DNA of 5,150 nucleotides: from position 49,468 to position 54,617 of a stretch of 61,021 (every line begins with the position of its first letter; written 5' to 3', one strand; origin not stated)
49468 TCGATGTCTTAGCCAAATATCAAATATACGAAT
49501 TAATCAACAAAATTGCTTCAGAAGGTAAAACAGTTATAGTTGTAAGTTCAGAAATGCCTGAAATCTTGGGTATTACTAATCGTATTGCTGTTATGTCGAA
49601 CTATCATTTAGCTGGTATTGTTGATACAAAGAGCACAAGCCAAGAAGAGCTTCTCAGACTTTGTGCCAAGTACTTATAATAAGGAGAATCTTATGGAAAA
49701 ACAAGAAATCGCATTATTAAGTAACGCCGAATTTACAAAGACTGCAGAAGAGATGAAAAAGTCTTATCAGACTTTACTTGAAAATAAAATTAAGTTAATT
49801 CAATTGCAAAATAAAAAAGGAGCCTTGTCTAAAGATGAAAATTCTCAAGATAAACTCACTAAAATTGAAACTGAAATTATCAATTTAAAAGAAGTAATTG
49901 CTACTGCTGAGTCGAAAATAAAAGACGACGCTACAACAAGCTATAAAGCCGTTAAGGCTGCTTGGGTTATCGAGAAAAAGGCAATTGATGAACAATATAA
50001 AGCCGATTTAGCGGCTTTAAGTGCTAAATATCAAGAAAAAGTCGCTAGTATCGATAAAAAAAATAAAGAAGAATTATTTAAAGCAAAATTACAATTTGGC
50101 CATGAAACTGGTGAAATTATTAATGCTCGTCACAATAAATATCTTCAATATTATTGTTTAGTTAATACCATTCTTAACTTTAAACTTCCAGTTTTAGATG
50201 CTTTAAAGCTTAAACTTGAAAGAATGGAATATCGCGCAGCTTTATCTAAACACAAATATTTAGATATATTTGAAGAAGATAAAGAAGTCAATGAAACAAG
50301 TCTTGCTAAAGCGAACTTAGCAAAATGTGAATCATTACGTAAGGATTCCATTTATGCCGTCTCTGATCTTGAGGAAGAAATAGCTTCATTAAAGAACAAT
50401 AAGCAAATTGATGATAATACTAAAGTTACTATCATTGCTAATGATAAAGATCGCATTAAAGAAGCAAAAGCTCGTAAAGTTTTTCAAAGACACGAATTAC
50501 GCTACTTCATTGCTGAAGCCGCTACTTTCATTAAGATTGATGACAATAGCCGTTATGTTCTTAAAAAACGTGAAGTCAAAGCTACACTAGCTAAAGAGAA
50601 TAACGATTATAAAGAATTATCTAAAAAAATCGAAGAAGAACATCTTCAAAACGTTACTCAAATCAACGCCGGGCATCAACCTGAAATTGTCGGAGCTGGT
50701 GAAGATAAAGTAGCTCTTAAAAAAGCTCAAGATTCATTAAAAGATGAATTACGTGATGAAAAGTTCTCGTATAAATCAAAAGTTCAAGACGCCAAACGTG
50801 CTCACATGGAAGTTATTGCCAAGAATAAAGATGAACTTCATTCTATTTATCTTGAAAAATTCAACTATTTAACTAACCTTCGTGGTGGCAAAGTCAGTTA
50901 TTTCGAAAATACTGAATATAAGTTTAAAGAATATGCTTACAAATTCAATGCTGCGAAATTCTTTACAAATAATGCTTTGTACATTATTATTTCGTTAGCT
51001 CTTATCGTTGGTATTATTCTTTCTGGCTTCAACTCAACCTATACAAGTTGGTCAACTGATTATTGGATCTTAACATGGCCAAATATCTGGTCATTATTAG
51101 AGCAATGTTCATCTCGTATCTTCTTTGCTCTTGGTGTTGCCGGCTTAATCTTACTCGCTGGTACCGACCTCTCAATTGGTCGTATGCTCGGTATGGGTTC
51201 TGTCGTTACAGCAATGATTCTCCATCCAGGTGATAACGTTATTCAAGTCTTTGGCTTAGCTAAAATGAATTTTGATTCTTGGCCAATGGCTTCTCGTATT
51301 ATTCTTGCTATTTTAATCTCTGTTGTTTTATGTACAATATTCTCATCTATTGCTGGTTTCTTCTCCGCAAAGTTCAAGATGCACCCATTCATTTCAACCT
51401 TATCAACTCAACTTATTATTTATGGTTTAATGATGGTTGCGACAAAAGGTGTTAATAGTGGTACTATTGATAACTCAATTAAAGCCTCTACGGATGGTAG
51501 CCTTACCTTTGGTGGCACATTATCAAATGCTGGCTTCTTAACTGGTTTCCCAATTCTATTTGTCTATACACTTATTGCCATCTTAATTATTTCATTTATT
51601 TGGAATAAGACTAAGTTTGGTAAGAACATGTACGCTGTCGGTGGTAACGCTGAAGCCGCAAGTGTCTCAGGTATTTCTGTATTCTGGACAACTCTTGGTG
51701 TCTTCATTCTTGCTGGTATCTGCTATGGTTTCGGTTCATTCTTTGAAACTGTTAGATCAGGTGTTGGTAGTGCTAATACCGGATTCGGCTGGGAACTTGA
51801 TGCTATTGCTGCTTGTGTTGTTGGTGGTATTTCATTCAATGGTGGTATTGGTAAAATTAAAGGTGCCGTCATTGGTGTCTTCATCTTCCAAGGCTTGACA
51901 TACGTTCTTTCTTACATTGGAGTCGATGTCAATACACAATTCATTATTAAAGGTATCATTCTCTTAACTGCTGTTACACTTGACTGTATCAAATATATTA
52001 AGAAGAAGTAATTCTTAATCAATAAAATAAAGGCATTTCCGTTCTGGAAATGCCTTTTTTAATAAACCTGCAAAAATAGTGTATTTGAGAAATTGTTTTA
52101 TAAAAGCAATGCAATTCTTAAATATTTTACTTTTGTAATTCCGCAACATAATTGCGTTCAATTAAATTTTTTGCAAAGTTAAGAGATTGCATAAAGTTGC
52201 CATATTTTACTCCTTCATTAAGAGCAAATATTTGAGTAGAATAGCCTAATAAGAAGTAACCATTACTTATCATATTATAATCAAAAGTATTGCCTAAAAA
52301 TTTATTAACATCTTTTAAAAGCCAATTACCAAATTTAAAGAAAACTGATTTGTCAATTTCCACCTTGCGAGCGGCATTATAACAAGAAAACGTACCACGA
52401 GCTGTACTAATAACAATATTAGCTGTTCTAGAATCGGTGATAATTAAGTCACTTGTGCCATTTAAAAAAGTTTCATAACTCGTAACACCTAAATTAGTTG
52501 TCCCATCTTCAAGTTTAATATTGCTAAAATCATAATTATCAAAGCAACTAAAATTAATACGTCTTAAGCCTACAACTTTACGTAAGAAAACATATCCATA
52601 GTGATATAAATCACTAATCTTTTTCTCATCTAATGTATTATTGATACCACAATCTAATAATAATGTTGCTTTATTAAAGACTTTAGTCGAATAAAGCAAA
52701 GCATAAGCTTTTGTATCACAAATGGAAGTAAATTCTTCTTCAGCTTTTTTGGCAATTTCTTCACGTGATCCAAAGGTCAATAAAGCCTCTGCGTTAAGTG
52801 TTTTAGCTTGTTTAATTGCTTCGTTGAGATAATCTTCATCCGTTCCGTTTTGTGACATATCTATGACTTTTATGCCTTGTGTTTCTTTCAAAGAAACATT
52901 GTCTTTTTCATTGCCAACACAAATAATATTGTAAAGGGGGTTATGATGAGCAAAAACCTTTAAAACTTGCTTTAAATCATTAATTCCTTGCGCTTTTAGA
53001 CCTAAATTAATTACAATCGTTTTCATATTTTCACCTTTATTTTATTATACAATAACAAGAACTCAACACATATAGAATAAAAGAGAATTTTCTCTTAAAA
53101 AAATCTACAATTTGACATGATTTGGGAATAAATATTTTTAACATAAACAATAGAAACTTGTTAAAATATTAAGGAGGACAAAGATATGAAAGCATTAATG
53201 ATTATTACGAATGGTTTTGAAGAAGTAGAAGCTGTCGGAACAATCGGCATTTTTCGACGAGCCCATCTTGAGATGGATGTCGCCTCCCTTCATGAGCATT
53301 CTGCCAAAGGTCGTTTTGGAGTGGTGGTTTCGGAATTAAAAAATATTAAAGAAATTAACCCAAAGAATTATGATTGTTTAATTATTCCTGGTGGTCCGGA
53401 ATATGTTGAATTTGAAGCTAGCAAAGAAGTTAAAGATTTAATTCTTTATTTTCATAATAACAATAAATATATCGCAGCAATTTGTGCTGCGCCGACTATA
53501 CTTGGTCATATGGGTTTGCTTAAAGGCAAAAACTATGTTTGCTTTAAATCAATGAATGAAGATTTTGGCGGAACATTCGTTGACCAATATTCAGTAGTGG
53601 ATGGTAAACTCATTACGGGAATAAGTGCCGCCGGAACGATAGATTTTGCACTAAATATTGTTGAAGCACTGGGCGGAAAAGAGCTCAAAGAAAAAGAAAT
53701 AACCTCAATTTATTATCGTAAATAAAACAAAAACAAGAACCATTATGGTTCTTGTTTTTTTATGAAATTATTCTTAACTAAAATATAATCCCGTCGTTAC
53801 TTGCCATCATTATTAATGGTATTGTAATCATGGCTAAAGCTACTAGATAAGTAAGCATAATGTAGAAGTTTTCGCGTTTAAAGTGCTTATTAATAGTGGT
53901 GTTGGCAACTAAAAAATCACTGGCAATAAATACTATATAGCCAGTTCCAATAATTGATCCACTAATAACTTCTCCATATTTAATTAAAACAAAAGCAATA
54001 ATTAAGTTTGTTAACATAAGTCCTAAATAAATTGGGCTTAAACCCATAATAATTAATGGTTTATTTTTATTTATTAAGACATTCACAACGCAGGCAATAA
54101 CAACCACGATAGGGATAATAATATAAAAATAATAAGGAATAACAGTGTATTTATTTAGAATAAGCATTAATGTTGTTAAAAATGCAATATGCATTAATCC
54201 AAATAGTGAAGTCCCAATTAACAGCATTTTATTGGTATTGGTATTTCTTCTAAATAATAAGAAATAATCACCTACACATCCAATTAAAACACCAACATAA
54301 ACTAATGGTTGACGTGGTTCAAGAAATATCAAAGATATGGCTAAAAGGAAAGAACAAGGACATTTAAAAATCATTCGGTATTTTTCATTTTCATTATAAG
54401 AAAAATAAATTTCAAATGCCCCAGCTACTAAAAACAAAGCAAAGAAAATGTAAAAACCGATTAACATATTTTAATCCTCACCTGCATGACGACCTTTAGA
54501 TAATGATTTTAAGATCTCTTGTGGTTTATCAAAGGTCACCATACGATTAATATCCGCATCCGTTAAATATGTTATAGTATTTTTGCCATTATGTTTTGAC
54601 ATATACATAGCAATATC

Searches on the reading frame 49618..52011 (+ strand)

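Call 55: search_protein_families(library=pfam, proteins=[window:49618-52011:+], max_evalue=0.00001)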
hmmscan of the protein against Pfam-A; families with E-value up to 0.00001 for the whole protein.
window:49618-52011:+ (797 aa): 1 family
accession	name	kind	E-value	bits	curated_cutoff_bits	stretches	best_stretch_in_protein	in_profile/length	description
PF02653.21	BPD_transp_2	-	4.3e-33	115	26.8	1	493-785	5-268/269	Branched-chain amino acid transport system / permease component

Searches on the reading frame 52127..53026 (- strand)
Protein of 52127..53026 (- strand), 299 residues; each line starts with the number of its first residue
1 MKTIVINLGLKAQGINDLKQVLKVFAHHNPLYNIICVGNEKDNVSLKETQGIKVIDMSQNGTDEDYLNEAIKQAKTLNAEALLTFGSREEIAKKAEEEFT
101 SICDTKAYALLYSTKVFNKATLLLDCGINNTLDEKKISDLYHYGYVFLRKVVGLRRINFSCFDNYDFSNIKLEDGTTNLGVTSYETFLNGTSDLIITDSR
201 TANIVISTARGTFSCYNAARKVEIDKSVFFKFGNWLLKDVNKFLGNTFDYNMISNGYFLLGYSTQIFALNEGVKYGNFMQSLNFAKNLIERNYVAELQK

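Call 55: search_protein_families(library=pfam, proteins=[window:52127-53026:-], max_evalue=0.00001)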
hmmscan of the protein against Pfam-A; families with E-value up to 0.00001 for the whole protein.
window:52127-53026:- (299 aa): 1 family
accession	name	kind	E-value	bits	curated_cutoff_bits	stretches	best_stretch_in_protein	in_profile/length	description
PF02504.20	FA_synthesis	-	9.9e-08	31.9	29.1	0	180-293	209-321/324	Fatty acid synthesis protein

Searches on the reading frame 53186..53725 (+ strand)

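Call 65: search_protein_families(library=pfam, proteins=[window:53186-53725:+], max_evalue=0.00001)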
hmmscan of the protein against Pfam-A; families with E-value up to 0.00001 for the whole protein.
window:53186-53725:+ (179 aa): 1 family
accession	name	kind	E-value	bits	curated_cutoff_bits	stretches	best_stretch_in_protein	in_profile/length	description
PF01965.30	DJ-1_PfpI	-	2.3e-35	122.3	26.6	1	1-160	1-164/165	DJ-1/PfpI family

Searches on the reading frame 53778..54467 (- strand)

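Call 65: search_protein_families(library=pfam, proteins=[window:53778-54467:-], max_evalue=0.00001)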
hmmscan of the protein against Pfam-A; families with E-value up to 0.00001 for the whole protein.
window:53778-54467:- (229 aa): 1 family
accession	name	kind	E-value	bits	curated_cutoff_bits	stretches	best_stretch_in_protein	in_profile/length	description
PF07947.19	YhhN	-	3.7e-15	56.5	25.6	1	31-215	2-179/182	YhhN family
